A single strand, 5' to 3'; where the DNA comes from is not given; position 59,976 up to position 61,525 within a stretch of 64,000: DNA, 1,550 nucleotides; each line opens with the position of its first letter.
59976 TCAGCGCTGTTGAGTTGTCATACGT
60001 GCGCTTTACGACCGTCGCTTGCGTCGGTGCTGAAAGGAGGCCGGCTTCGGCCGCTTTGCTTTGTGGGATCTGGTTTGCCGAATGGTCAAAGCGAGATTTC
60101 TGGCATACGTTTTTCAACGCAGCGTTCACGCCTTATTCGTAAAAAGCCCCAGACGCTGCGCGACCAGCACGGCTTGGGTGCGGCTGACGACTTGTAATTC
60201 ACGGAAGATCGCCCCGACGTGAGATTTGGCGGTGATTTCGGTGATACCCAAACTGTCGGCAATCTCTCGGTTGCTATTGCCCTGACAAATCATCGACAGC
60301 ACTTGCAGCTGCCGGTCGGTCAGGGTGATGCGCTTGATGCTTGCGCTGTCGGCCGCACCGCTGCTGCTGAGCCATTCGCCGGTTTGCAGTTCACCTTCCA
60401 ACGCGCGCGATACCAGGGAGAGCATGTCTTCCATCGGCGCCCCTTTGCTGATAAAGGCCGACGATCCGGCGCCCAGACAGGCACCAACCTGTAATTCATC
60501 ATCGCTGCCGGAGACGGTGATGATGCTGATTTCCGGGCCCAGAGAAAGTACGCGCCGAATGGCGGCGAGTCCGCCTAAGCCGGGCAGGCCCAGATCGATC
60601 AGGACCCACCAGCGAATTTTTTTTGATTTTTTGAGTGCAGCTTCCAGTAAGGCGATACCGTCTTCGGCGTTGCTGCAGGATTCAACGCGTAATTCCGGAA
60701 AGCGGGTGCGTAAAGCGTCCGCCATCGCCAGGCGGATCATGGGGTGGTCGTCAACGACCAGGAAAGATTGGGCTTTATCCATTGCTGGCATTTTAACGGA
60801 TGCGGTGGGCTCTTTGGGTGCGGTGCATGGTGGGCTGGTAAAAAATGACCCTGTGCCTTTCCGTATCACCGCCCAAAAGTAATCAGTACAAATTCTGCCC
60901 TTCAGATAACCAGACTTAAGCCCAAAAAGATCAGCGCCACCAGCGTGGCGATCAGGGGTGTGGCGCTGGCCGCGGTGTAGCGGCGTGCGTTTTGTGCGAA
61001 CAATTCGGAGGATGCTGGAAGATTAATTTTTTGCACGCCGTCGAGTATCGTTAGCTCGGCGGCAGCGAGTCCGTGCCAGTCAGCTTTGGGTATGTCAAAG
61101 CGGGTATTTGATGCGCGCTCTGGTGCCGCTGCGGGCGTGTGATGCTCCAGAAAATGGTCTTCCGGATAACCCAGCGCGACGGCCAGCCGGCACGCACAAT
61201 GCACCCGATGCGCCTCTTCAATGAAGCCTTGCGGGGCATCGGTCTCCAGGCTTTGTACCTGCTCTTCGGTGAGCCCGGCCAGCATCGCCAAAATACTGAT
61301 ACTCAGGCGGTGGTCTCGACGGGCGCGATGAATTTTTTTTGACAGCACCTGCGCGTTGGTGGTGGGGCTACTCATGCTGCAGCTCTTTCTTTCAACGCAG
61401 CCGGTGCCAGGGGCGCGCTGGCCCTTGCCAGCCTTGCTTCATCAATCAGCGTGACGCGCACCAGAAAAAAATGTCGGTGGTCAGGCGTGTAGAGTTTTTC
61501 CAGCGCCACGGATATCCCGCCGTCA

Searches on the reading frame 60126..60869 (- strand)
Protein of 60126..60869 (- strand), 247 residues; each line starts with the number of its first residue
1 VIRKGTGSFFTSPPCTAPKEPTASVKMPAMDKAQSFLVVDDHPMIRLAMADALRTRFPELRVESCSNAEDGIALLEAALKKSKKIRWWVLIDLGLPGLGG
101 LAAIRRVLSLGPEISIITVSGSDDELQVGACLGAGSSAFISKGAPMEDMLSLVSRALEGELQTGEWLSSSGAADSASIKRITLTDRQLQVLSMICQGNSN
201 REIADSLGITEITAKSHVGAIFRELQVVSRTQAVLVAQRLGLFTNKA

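Call 8: search_protein_families(library=pfam, proteins=[window:60126-60869:-])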
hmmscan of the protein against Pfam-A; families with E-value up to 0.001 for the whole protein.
window:60126-60869:- (247 aa): 2 families
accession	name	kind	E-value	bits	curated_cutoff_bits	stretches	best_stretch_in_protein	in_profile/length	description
PF00196.25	GerE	-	1.1e-16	60.6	23.5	1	182-237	2-57/57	Bacterial regulatory proteins, luxR family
PF00072.30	Response_reg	-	1.5e-13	51.3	30.2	1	37-153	2-110/111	Response regulator receiver domain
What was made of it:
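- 60126..60791 (-): NarL/LuxR-type response regulator, the proposed binder of the 12-mer. Pfam Response_reg + GerE (call 8).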

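Call 15: search_protein_families(library=ncbifam, proteins=[window:60126-60791:-], max_evalue=0.01)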
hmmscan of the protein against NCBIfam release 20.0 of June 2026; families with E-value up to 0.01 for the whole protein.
window:60126-60791:- (221 aa): 48 families (the best 25 are shown)
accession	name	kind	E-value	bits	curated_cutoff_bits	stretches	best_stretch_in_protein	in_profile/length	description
NF041830.1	RR_TF_ErdR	exception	2.7e-31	108.9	390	1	10-215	4-209/213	response regulator transcription factor ErdR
NF011896.0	PRK15369.1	equivalog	7.5e-25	87.8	242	1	7-216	3-209/211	two component system response regulator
NF007935.0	PRK10651.1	equivalog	7.5e-25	87.4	250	1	5-209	4-208/216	two-component system response regulator NarL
NF007708.0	PRK10403.1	equivalog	2.6e-20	72.8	343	1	9-209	8-206/215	nitrate/nitrite response regulator protein NarP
NF052445.1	RespRegMctR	equivalog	1.2e-19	70.6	300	1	10-206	4-194/205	two-component system response regulator MctR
NF047785.1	respo_reg_MadR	equivalog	4e-18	65.5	300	1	11-216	4-208/209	MadR family response regulator transcription factor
NF007018.1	PRK09483.1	equivalog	9e-17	61.4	280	1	10-218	4-210/217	UvrY/SirA/GacA family response regulator transcription factor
NF007403.0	PRK09935.1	equivalog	1.5e-16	60.6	271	1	6-205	2-198/210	fimbria biosynthesis transcriptional regulator FimZ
NF007419.0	PRK09958.1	equivalog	2.2e-13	50.3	251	1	11-211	4-198/204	acid-sensing system DNA-binding response regulator EvgA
NF006900.1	PRK09390.1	equivalog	3.5e-13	49.5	255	1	4-208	1-194/203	response regulator FixJ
NF007505.1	PRK10100.1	equivalog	2.2e-12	47.1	250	1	140-212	128-200/204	biofilm master transcriptional regulator CsgD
TIGR03020.2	EpsA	equivalog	4.2e-11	43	170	1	144-209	179-243/247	XrtB/PEP-CTERM-associated transcriptional regulator EpsA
NF003420.0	PRK04841.1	equivalog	9.4e-11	40.4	537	1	152-214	834-896/903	HTH-type transcriptional regulator MalT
NF007685.0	PRK10360.1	equivalog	4.2e-10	39.7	258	1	12-203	6-184/196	response regulator transcription factor UhpA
TIGR01818.1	ntrC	equivalog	1.2e-09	37.6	558.6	1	11-139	2-122/463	nitrogen regulation protein NR(I)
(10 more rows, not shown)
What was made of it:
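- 60126..60791 (-): Best NCBIfam matches ErdR and NarL, both below cut-off (call 15).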

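Call 29: search_solved_structures(query=window:60126-60791:-, max_evalue=0.00001)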
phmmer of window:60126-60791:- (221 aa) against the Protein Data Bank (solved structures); distinct sequences matched with E-value up to 0.00001: 28.
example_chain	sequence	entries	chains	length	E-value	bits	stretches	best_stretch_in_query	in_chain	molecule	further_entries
1a04_A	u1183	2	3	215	3.6e-21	79.4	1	9-210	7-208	NITRATE/NITRITE RESPONSE REGULATOR PROTEIN NARL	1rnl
5hev_A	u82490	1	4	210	6.5e-19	72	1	10-216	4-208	Response regulator protein VraR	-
7ve6_A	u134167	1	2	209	6.2e-17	65.5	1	10-213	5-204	Response regulator protein VraR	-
4gvp_A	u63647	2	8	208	6.5e-17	65.5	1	11-213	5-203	Response regulator protein vraR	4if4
4yn8_A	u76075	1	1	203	6.9e-16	62.1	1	11-213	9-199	Response regulator ChrA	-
2qsj_A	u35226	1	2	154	1.9e-12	50.9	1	10-136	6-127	DNA-binding response regulator, LuxR family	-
3c3w_A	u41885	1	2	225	1.1e-11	48.3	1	11-214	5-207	TWO COMPONENT TRANSCRIPTIONAL REGULATORY PROTEIN DEVR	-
4zmr_A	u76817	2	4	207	2.6e-11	47.2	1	9-215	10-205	Response regulator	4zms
4hye_A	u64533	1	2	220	2.9e-11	47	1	9-215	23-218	Response regulator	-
5f64_A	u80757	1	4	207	2.9e-11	47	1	7-213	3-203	Positive transcription regulator EvgA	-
1yio_A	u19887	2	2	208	3.7e-11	46.7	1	10-213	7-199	response regulatory protein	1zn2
8zwn_A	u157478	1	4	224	6.3e-11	45.9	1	9-213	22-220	DNA-binding transcriptional activator EvgA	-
4ldz_A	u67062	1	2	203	1e-10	45.3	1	63-217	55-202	Transcriptional regulatory protein DesR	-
4wt0_B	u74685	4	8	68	3.6e-10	43.5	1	156-216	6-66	Response regulator receiver domain protein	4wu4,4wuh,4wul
4wsz_A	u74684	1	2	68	4.9e-10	43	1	156-216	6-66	Response regulator receiver domain protein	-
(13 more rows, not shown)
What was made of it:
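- Closest known: NarL 7-2-7 sites and NarL-mediated repression. Same: The regulator is of the same family (REC + GerE HTH; NarL is the best full-length PDB hit, call 29).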

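Call 57: find_related_loci(query=A3, collection=metagenome_contigs, flank=8000)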
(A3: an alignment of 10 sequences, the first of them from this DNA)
Query A3 (221 aa) in metagenome_contigs; peptide patterns used: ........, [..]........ (x = any residue, [..] = any of these).
185 stretches matched a pattern; 86 encode a relative of the query (tblastn E <= 1e-3); the best 80 are kept; 80 distinct loci.
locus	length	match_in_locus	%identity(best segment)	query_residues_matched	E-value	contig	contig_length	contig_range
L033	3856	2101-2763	100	1-221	4e-148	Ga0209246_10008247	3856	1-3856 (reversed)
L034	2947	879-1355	100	63-221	2e-101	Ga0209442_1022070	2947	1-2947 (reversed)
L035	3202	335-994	66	1-220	4e-100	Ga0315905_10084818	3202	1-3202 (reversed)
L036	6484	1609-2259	67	4-220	4e-98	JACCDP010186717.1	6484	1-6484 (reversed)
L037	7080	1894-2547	66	3-220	7e-98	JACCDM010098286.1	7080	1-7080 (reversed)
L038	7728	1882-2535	66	3-220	7e-98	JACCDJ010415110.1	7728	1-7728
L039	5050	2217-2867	67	4-220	7e-98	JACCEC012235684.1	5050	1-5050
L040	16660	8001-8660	65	1-220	8e-98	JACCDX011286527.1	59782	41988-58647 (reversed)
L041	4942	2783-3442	65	1-220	2e-97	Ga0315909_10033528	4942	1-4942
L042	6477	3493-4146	65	3-220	2e-96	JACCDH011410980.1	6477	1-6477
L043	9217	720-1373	66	3-220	7e-97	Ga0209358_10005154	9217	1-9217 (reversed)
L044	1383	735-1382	66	4-219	2e-103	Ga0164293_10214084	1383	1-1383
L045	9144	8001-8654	67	3-220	2e-96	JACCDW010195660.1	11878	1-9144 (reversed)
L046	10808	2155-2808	67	3-220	2e-96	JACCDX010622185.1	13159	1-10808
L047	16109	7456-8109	65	3-220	7e-96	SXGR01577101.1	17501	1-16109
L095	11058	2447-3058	59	12-215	6e-78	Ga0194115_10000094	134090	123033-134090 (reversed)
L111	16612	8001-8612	59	12-215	6e-78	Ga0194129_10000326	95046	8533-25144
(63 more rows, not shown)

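Call 83: search_protein_families(library=pfam, proteins=[L111:5578-6309:+, L111:6306-7742:+, L111:7600-7959:+, L111:7977-8624:+, L111:8626-9549:-, L111:9548-10300:+], max_evalue=0.1)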
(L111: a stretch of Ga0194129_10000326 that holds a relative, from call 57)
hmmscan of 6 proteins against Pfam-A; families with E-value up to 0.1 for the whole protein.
L111:5578-6309:+ (243 aa): 0 families

L111:6306-7742:+ (478 aa): 0 families

L111:7600-7959:+ (119 aa): 0 families

L111:7977-8624:+ (215 aa): 5 families
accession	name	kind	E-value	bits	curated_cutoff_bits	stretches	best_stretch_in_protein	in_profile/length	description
PF00196.25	GerE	-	1.4e-17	63.5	23.5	1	153-208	2-57/57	Bacterial regulatory proteins, luxR family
PF00072.30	Response_reg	-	2.6e-15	57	30.2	1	7-124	1-110/111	Response regulator receiver domain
PF08281.18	Sigma70_r4_2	-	0.00064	19.7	25.7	1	153-189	10-47/54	Sigma-70, region 4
PF04545.22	Sigma70_r4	-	0.005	16.8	24.1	1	154-197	5-49/50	Sigma-70, region 4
PF13384.12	HTH_23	-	0.031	14.5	24.6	1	156-185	5-34/50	Homeodomain-like domain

L111:8626-9549:- (307 aa): 2 families
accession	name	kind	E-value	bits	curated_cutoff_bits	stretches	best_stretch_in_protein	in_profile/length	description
PF02518.31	HATPase_c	-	9.8e-15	55.4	26.4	1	192-300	2-108/111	Histidine kinase-, DNA gyrase B-, and HSP90-like ATPase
PF00512.31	HisKA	-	0.00044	20.7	26.9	1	83-144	4-66/66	His Kinase A (phospho-acceptor) domain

L111:9548-10300:+ (250 aa): 2 families
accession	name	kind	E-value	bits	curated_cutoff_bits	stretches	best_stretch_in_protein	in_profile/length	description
PF03836.20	RasGAP_C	-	0.0044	17.6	26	1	150-207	2-60/137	RasGAP C-terminus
PF07889.17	DUF1664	-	0.048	14.1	34.6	0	192-244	43-95/124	Protein of unknown function (DUF1664)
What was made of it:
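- On AtsR/AtsT T6SS-repressing phosphorelay: The L111 lineage has a plain kinase, consistent with direct His-to-RR transfer (call 83).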

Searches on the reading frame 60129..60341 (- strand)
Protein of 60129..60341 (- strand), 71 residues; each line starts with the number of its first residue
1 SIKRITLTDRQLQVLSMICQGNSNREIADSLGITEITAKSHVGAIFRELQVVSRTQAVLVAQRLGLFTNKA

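Call 85: search_solved_structures(query=window:60129-60341:-, max_evalue=0.001, show_alignments=5)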
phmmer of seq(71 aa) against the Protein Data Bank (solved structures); distinct sequences matched with E-value up to 0.001: 34.
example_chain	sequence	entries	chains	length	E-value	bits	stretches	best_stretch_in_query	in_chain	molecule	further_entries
4wt0_B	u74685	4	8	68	2.1e-11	46.7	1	6-66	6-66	Response regulator receiver domain protein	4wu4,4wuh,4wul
4wsz_A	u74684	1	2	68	3e-11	46.3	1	6-66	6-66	Response regulator receiver domain protein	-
5hev_A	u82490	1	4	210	2.3e-10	43.5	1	6-66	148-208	Response regulator protein VraR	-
7x1k_A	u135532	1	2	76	3.3e-10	43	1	7-65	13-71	Chemotaxis protein CheY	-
7ve4_A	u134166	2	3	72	4.7e-10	42.5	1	7-63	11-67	DNA-binding response regulator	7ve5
2rnj_A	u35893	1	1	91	9.4e-10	41.6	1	7-63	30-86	Response regulator protein vraR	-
4gvp_A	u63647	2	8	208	2.5e-09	40.2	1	7-63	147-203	Response regulator protein vraR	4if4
7ve6_A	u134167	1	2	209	2.5e-09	40.2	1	7-63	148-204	Response regulator protein VraR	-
2krf_A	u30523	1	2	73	3e-07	33.7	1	6-65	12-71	Transcriptional regulatory protein comA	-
3kln_A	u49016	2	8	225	3.6e-07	33.5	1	6-62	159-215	Transcriptional regulator, LuxR family | Transcriptional regulator VpsT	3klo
3ulq_B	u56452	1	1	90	5.6e-07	32.9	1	6-65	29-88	Transcriptional regulatory protein ComA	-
4yn8_A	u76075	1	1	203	7.4e-07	32.5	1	4-63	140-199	Response regulator ChrA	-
8u3b_G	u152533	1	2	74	1.1e-06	32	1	7-63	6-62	Nitrate/nitrite response regulator protein NarL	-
1fse_A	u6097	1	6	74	1.7e-06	31.3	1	6-65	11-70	GERE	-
8a5r_AAA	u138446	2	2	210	2e-06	31.2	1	6-65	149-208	Light-activated DNA-binding protein EL222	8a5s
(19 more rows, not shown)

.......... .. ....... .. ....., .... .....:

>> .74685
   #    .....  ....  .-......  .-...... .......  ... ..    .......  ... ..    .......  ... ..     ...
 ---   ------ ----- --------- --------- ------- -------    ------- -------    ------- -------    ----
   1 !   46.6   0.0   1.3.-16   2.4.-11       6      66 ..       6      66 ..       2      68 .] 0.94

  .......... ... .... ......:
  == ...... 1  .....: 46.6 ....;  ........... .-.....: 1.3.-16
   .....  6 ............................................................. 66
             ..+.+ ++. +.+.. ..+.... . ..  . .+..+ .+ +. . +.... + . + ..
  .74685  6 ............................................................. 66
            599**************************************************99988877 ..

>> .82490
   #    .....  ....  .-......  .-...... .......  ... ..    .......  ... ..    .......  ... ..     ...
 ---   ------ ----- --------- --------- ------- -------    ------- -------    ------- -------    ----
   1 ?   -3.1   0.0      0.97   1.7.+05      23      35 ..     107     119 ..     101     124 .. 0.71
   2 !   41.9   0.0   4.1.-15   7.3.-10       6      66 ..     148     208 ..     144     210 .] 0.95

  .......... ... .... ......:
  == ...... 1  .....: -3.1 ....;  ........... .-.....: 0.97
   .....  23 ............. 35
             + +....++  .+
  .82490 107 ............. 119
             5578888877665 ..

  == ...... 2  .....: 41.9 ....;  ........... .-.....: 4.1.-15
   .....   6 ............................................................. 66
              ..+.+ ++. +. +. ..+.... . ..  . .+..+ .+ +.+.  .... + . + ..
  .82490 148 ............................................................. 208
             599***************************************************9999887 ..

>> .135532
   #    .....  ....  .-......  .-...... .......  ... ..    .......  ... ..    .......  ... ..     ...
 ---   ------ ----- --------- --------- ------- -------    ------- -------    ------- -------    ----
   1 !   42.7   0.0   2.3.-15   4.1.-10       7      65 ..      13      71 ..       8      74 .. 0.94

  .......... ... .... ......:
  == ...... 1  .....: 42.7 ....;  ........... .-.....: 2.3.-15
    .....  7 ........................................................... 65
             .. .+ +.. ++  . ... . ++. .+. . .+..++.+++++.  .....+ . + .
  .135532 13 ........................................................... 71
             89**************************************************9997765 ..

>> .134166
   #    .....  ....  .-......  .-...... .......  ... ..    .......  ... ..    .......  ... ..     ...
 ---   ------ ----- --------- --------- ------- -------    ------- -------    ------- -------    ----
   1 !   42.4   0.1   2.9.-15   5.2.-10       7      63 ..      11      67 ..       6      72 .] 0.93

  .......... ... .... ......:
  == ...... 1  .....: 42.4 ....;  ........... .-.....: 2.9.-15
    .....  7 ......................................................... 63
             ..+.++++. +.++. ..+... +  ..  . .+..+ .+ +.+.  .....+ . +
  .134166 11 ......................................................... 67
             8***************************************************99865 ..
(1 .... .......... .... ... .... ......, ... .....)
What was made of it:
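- On NarL/FixJ (LuxR-type) response regulator: the proposed binder: PDB matches to the LiaR, VraR, NarL, GerE and DosR DNA-binding domains (call 85).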

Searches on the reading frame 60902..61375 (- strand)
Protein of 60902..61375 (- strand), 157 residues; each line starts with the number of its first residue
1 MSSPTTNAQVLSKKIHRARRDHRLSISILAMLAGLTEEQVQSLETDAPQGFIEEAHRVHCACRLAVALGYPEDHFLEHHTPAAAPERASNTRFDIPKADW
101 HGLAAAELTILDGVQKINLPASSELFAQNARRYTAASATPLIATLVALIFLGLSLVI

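Call 8: search_protein_families(library=pfam, proteins=[window:60902-61375:-])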
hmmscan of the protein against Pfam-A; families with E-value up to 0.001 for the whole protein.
window:60902-61375:- (157 aa): 0 families

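Call 15: search_protein_families(library=ncbifam, proteins=[window:60902-61375:-], max_evalue=0.01)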
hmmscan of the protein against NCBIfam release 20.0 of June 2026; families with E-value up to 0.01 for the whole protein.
window:60902-61375:- (157 aa): 0 families

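Call 30: search_solved_structures(query=window:60902-61375:-, max_evalue=1)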
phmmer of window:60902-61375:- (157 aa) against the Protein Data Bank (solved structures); distinct sequences matched with E-value up to 1: 2.
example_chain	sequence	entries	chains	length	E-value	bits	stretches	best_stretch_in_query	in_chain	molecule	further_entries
1u5w_A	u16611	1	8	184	0.2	15.1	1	59-102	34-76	Hypothetical UPF0244 protein yjjX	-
4li0_C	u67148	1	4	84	0.96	12.9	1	4-60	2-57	Guanine nucleotide exchange factor for Rab-3A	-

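Call 48: find_homologous_proteins(query=window:60902-61375:-)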
Query window:60902-61375:- (157 aa): 4 proteins with E <= 0.001 among 298 candidates.
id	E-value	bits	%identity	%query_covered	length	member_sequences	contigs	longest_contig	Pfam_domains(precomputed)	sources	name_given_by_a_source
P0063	6.4e-94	330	98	100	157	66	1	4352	-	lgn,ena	-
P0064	1.2e-78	280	86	100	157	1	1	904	-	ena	-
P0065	1.9e-45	172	94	57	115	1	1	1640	-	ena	-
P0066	2.9e-35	139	51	85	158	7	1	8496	-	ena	-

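Call 51: search_solved_structures(query=A2, max_evalue=10, show_alignments=2)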
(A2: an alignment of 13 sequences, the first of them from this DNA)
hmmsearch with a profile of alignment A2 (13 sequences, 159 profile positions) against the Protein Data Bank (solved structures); distinct sequences matched with E-value up to 10: 17.
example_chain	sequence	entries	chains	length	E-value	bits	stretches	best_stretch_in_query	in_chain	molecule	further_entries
2ef8_A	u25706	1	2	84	0.021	17.9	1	11-79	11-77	Putative transcription factor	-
3qq6_A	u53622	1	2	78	0.045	16.8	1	4-47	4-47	HTH-type transcriptional regulator sinR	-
2b5a_A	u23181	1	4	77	0.059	16.4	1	12-60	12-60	C.BclI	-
1b0n_A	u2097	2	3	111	0.27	14.3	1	11-61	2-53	PROTEIN (SINR PROTEIN) | HTH-TYPE TRANSCRIPTIONAL REGULATOR SINR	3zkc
5tn0_A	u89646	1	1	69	0.28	14.2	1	11-47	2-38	HTH-type transcriptional regulator SinR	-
9l08_A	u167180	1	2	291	0.46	13.5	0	28-43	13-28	Covalently Connected Cytochrome c555 trimer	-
7zvi_A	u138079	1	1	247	0.52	13.4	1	14-49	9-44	Orf22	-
7p4a_A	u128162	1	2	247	0.52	13.4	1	14-49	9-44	Stl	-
1y7y_A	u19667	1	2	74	0.59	13.2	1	12-49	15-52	C.AhdI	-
7wze_Y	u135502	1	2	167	0.64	13.1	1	20-73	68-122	Uncharacterized HTH-type transcriptional regulator YetL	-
3av3_A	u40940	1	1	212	0.7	13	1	15-54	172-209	Phosphoribosylglycinamide formyltransferase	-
1zug_A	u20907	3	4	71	0.88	12.6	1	11-48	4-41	PHAGE 434 CRO PROTEIN | REGULATORY PROTEIN CRO | PROTEIN (434 CRO)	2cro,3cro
9k3w_A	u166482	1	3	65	0.96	12.5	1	14-48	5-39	Transcriptional regulator, PbsX family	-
9u9g_A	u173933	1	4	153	1.1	12.4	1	12-49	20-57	XRE family transcriptional regulator, HipB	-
8ezt_A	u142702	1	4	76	1.1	12.3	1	13-49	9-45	HipB(Lp)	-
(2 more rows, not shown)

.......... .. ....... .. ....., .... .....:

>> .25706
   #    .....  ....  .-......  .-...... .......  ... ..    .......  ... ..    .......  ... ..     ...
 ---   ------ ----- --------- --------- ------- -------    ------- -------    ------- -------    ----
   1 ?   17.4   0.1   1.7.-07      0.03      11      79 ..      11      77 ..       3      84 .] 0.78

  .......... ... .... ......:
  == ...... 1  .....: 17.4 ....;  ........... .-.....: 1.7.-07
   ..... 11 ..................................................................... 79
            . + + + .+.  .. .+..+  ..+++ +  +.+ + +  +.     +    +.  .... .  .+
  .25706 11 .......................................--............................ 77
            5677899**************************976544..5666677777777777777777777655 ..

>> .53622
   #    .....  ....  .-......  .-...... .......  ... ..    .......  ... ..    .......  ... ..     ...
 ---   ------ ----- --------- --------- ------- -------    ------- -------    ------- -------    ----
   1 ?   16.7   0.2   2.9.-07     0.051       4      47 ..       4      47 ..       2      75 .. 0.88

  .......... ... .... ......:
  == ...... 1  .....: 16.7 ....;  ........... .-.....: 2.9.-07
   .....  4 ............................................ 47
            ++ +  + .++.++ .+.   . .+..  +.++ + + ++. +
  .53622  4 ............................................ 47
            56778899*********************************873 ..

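Call 52: search_protein_families(library=pfam, alignment_id=A2, max_evalue=10)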
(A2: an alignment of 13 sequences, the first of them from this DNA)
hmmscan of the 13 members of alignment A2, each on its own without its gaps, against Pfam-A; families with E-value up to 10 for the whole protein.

A. member 1, seq(157 aa): 2 families
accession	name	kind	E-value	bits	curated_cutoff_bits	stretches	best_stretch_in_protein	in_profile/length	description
PF13413.12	HTH_25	-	0.07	13.4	24.6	1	16-56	3-43/62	Helix-turn-helix domain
PF13443.12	HTH_26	-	0.072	13.8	22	1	14-49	1-36/63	Cro/C1-type HTH DNA-binding domain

B. families by the number of members that match (of 13 scanned): 9 families
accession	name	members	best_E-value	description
PF13413.12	HTH_25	11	0.00047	Helix-turn-helix domain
PF12844.13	HTH_19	9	2.8e-06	Helix-turn-helix domain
PF13560.12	HTH_31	6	0.00094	Helix-turn-helix domain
PF01381.28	HTH_3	5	0.0025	Helix-turn-helix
PF23899.1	SU10_portal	3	0.057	Phage SU10 portal protein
PF13443.12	HTH_26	3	0.072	Cro/C1-type HTH DNA-binding domain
PF02986.19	Fn_bind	1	0.06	Fibronectin binding repeat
PF18766.7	SWI2_SNF2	1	0.22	SWI2/SNF2 ATPase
PF01896.25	DNA_primase_S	1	0.25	DNA primase small subunit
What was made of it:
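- On Cro/C1 (XRE) HTH protein: protein C: PDB profile hits are at E = 0.02-1 (calls 51, 52).
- Closest known: Cro/C1. Same: The locus encodes a weak Cro/C1-type HTH protein (calls 51, 52).
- The C family gives weak but recurrent matches: HTH_25 in 11 of 13 members, HTH_19 in 9 of 13 (best E = 2.8e-6), and profile hits to SinR, C.BclI and 434 Cro at E = 0.02-0.9 (calls 51, 52).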
